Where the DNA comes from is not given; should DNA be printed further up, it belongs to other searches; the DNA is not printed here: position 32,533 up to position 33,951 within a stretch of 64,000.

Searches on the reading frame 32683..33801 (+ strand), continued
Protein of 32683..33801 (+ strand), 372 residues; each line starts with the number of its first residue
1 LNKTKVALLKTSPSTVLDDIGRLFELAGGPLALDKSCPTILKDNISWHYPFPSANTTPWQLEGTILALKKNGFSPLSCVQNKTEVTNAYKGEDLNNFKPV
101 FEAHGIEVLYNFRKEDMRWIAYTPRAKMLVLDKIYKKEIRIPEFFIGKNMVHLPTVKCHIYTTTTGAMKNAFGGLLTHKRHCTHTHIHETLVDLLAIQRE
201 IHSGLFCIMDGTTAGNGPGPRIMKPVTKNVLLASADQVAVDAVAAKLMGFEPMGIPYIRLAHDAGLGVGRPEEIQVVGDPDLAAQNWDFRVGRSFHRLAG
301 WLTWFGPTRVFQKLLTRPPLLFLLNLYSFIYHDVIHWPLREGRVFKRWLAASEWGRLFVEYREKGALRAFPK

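Call 70: predict_structure(alignment_id=A2)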
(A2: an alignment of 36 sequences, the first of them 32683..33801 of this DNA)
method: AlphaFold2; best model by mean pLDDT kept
length: 372 residues; sequences in the alignment: 36
mean_pLDDT: 81.5   pTM: 0.86
mean pLDDT of the five models: 81.5, 79.7, 79.4, 78.2, 75.7
residues with pLDDT >= 90: 169; 70-90: 116; 50-70: 67; < 50: 20
segments of 3 or more residues with pLDDT < 50: 83-85, 158-165, 217-220
pLDDT, mean of each block of 10 residues (from residue 1): 90 97 97 97 73 85 97 92 56 86 89 74 88 80 91 74 49 52 74 90 95 62 77 95 91 92 95 93 86 55 55 69 77 78 88 94 87 50
secondary structure, 60 per line:
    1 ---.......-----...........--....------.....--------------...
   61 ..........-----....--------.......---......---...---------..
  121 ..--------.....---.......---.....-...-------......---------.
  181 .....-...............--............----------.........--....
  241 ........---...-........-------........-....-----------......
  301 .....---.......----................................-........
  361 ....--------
elements in order: E4-10 H16-26 H29-32 E39-43 H58-70 E76-79 H88-94 H98-103 E107-109 E119-122 H131-135 E139-142 E149-153 E155-157 H165-170 H180-185 H187-201 E204-215 E226-234 H237-248 H256-263 E274-278 H280-283 H295-305 H309-315 H320-351 H353-364

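Call 92: search_protein_families(library=pfam, proteins=[L094:65-2167:+, L094:2230-4512:+, L101:3-2243:+, L101:2293-4569:+, L102:415-1242:+, L102:28-411:+], max_evalue=0.001)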
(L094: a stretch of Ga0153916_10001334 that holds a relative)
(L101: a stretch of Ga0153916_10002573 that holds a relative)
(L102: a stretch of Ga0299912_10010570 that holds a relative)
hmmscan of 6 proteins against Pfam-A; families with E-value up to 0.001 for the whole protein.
L094:65-2167:+ (700 aa): 6 families
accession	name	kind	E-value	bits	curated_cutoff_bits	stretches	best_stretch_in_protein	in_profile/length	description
PF13549.11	ATP-grasp_5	-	4.8e-81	271.8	27.6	1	291-507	4-218/221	ATP-grasp domain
PF13607.11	Succ_CoA_lig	-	1.4e-36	125.7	27.4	1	2-98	41-137/138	Succinyl-CoA ligase like flavodoxin domain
PF19045.5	Ligase_CoA_2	-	1.1e-11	45.5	23.7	1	112-246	3-143/162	Ligase-CoA domain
PF00583.31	Acetyltransf_1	-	1.1e-09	39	20.7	1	579-683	14-116/116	Acetyltransferase (GNAT) family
PF13302.13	Acetyltransf_3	-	8.2e-06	27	25.4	1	546-683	2-137/138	Acetyltransferase (GNAT) domain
PF00549.24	Ligase_CoA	-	3e-05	24.6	24.5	0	157-252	24-126/128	CoA-ligase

L094:2230-4512:+ (760 aa): 2 families
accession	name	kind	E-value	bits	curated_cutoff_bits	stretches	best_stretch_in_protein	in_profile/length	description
PF19313.5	DUF5916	-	8.9e-07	28.5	22.6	1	323-376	48-96/572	Domain of unknown function (DUF5916)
PF06452.16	CBM9_1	-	0.00015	22.2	23.4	0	64-222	1-134/185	Carbohydrate family 9 binding domain-like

L101:3-2243:+ (746 aa): 6 families
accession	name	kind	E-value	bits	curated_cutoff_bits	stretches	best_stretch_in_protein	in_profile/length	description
PF13549.11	ATP-grasp_5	-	7.9e-81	271.1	27.6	1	333-552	4-221/221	ATP-grasp domain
PF13607.11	Succ_CoA_lig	-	2.7e-58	196.1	27.4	1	4-140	1-137/138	Succinyl-CoA ligase like flavodoxin domain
PF19045.5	Ligase_CoA_2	-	3.1e-09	37.5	23.7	1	154-289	3-144/162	Ligase-CoA domain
PF00583.31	Acetyltransf_1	-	4.2e-08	33.9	20.7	1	621-725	14-116/116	Acetyltransferase (GNAT) family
PF13302.13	Acetyltransf_3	-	7.4e-06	27.1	25.4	1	588-725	2-137/138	Acetyltransferase (GNAT) domain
PF00549.24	Ligase_CoA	-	0.00015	22.4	24.5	0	200-294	25-126/128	CoA-ligase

L101:2293-4569:+ (758 aa): 2 families
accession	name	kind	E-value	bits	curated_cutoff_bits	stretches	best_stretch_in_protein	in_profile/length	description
PF19313.5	DUF5916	-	5.3e-06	25.9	22.6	1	295-375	22-97/572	Domain of unknown function (DUF5916)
PF06452.16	CBM9_1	-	0.00024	21.5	23.4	0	63-220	2-134/185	Carbohydrate family 9 binding domain-like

L102:415-1242:+ (275 aa): 0 families

L102:28-411:+ (127 aa): 0 families
